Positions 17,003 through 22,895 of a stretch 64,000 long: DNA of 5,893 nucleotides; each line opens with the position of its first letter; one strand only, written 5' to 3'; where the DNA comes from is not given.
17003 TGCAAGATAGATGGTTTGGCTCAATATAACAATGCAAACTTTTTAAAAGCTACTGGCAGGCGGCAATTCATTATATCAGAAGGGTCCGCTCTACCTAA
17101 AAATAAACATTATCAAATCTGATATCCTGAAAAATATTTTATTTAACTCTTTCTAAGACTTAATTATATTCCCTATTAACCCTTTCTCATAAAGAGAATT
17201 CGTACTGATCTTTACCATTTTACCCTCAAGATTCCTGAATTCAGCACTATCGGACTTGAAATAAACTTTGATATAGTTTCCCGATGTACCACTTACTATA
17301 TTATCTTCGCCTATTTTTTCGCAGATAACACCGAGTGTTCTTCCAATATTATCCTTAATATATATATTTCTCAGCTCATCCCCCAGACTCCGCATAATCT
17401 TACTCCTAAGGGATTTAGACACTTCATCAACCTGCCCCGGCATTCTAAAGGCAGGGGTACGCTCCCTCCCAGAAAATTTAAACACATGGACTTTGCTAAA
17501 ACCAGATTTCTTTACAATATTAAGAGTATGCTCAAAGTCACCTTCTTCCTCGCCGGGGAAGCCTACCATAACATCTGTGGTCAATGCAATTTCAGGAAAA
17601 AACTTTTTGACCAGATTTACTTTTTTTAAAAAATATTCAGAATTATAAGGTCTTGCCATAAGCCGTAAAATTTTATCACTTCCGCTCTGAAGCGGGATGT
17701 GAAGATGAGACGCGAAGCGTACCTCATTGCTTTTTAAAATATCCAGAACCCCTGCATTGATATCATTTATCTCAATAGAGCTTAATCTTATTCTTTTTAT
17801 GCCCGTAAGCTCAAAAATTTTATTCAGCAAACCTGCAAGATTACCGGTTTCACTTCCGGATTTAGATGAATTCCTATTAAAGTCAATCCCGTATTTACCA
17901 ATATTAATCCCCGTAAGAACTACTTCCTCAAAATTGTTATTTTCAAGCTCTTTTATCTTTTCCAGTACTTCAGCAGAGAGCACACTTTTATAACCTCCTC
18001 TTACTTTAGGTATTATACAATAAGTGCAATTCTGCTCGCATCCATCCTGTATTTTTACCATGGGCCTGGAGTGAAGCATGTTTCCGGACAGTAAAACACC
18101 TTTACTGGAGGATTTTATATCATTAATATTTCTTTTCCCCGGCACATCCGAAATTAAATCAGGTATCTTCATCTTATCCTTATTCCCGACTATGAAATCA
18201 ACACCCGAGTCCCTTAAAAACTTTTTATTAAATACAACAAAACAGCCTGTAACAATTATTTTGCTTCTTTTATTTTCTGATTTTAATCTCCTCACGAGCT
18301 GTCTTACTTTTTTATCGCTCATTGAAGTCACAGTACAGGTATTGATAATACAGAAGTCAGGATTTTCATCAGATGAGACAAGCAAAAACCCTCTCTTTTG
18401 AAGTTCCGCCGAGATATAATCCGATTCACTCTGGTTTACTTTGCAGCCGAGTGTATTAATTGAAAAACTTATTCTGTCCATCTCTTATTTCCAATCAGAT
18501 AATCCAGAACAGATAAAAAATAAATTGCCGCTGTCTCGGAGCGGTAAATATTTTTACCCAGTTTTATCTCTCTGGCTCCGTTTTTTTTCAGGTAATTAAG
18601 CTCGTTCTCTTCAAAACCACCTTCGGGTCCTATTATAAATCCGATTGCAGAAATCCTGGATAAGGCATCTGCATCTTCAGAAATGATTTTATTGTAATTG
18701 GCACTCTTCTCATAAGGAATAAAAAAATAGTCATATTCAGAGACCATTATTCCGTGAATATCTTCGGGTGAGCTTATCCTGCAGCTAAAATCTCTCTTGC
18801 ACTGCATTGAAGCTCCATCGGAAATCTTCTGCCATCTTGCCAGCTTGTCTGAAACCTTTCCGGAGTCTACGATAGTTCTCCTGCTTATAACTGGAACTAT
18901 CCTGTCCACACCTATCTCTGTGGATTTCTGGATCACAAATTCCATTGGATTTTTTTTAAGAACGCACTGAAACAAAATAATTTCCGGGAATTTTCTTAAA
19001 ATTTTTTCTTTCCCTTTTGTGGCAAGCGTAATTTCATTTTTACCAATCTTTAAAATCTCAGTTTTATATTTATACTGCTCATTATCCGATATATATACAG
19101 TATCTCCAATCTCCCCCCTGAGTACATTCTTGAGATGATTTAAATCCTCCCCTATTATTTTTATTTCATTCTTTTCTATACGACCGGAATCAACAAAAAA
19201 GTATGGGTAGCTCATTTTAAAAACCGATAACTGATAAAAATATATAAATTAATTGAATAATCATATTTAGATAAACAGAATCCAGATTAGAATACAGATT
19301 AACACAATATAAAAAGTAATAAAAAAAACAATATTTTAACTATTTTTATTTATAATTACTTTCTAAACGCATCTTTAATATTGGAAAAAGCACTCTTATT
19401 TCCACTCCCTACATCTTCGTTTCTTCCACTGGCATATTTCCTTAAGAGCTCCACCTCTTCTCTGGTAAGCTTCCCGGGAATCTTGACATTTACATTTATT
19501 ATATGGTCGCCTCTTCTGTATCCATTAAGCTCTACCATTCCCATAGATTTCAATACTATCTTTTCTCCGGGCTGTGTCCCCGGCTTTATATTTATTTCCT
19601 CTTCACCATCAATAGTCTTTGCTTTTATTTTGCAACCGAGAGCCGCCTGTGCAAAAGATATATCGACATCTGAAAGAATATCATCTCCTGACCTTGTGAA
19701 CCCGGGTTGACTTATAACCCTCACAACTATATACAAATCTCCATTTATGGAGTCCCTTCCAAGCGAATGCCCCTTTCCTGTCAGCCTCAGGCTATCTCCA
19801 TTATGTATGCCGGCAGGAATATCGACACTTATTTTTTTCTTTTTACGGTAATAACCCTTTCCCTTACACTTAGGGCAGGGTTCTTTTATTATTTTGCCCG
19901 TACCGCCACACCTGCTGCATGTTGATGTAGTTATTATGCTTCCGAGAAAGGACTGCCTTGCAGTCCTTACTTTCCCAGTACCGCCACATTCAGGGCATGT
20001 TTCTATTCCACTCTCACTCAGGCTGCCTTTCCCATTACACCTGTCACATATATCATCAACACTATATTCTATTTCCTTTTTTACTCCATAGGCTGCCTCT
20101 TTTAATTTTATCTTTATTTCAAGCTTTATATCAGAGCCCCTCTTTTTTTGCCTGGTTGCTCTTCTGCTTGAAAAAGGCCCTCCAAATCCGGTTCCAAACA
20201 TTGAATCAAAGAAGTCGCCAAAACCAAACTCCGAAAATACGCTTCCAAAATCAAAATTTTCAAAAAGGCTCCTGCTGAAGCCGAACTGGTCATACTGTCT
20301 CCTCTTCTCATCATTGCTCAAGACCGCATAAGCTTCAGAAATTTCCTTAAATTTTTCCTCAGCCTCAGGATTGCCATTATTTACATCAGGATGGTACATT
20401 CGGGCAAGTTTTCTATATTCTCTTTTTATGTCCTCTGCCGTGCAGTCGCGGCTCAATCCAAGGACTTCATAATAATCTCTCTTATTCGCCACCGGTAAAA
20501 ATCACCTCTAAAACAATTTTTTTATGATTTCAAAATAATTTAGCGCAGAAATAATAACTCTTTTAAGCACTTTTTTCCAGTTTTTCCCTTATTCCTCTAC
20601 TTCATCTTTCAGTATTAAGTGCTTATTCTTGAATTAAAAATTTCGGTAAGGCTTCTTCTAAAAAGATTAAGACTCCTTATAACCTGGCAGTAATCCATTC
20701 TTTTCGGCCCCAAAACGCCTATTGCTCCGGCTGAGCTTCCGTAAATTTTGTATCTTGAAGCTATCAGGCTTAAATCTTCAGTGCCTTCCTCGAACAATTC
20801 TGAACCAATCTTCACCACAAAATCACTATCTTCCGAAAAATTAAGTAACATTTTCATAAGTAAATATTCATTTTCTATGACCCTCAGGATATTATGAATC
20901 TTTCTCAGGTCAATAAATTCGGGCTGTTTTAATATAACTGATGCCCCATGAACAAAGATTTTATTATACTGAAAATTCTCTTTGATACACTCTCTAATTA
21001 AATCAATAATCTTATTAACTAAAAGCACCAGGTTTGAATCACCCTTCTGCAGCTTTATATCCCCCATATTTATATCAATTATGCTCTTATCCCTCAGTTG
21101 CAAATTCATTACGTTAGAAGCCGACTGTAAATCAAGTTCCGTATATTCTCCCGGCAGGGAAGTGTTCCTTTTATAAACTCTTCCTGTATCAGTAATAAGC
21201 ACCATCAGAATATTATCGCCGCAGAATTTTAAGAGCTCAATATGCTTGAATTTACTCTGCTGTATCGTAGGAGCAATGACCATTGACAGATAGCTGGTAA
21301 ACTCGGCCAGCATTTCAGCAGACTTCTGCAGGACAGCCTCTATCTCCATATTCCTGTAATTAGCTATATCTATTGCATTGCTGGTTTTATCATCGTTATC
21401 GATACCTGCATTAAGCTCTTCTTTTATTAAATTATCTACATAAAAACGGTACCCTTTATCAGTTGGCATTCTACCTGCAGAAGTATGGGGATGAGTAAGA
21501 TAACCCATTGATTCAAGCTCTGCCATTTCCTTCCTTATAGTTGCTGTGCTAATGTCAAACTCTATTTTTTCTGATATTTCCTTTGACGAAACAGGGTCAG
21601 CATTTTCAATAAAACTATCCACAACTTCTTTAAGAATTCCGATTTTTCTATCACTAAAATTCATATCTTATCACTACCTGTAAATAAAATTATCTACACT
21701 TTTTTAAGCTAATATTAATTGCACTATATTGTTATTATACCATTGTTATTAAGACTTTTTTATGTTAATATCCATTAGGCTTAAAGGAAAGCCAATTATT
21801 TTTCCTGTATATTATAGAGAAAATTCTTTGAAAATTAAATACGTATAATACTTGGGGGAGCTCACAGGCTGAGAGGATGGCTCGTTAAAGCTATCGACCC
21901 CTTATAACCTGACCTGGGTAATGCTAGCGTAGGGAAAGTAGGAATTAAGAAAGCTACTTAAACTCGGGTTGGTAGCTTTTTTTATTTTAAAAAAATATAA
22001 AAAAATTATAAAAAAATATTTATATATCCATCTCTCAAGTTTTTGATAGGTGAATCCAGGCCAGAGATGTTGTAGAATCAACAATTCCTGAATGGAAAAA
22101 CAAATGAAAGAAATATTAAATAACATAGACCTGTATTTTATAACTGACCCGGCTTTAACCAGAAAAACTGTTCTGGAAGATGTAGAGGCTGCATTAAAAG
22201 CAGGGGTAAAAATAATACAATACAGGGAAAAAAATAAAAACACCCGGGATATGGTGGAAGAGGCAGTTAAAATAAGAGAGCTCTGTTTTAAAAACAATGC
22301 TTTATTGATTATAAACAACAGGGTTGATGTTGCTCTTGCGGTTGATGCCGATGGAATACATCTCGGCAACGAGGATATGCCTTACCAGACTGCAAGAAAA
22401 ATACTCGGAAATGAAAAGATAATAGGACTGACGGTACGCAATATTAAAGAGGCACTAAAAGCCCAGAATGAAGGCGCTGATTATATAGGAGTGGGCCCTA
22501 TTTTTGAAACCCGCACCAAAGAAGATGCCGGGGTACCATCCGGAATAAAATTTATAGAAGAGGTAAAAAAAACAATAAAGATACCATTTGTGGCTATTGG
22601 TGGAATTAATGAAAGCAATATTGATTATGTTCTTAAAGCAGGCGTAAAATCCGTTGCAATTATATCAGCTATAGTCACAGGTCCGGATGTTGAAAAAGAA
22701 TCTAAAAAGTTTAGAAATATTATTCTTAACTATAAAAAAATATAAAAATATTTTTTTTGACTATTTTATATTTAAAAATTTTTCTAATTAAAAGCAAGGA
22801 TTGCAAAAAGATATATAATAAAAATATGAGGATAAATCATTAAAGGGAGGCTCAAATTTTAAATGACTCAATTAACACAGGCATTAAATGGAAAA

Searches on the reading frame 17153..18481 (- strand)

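Call 91: search_protein_families(library=pfam, proteins=[window:17153-18481:-], max_evalue=0.00001)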
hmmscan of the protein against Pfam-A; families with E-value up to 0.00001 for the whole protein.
window:17153-18481:- (442 aa): 2 families
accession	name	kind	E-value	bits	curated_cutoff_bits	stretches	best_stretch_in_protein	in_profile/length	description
PF04055.27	Radical_SAM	-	3.9e-23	82.9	29.5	1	143-321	2-164/166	Radical SAM superfamily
PF00919.26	UPF0004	-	4.5e-23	81.5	27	1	6-99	2-98/98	Uncharacterized protein family UPF0004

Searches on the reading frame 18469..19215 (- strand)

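Call 91: search_protein_families(library=pfam, proteins=[window:18469-19215:-], max_evalue=0.00001)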
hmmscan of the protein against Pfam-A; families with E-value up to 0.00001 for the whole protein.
window:18469-19215:- (248 aa): 2 families
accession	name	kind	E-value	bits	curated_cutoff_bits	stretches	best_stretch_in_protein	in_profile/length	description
PF04452.19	Methyltrans_RNA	-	1.3e-40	139.2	23.9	1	76-237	3-164/165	RNA methyltransferase domain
PF20260.4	PUA_4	-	2.3e-09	37.7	23.9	1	22-64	3-45/48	RNA methyltransferase PUA domain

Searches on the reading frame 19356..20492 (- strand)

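Call 91: search_protein_families(library=pfam, proteins=[window:19356-20492:-], max_evalue=0.00001)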
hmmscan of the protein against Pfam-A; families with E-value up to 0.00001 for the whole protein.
window:19356-20492:- (378 aa): 4 families
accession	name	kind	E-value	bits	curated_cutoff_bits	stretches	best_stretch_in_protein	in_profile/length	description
PF01556.23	DnaJ_C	-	3.1e-44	151.1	26.6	1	122-339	1-152/152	DnaJ C terminal domain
PF00226.36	DnaJ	-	9.8e-29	99.7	27.8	1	6-68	1-63/63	DnaJ domain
PF00684.25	DnaJ_CXXCXGXG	-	2.5e-16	60.1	32.7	1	149-213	1-65/65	DnaJ central domain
PF15777.11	Anti-TRAP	-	1.9e-08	34.6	32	0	147-179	11-46/59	Tryptophan RNA-binding attenuator protein inhibitory protein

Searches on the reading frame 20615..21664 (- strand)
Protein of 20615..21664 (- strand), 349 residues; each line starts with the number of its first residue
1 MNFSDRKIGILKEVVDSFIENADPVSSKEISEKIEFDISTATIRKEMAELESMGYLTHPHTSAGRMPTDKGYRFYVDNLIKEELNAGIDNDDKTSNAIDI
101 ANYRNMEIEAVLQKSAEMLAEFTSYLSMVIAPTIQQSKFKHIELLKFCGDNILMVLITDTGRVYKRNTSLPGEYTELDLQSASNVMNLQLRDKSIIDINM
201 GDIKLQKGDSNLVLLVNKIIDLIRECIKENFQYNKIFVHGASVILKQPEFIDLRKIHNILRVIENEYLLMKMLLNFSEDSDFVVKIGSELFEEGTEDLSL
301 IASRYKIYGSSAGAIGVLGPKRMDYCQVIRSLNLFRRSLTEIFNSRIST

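Call 91: search_protein_families(library=pfam, proteins=[window:20615-21664:-], max_evalue=0.00001)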
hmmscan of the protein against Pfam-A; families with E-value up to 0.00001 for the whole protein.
window:20615-21664:- (349 aa): 1 family
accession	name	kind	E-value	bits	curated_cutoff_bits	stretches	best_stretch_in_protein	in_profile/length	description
PF01628.27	HrcA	-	1.7e-51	175.7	22.2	1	109-329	1-215/215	HrcA protein C terminal domain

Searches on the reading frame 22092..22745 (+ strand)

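Call 92: search_protein_families(library=pfam, proteins=[window:22092-22745:+], max_evalue=0.00001)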
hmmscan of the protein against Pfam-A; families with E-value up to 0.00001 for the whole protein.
window:22092-22745:+ (217 aa): 1 family
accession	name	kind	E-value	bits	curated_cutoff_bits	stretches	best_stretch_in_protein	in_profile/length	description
PF02581.23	TMP-TENI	-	2.1e-69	232.9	27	1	14-194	1-180/180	Thiamine monophosphate synthase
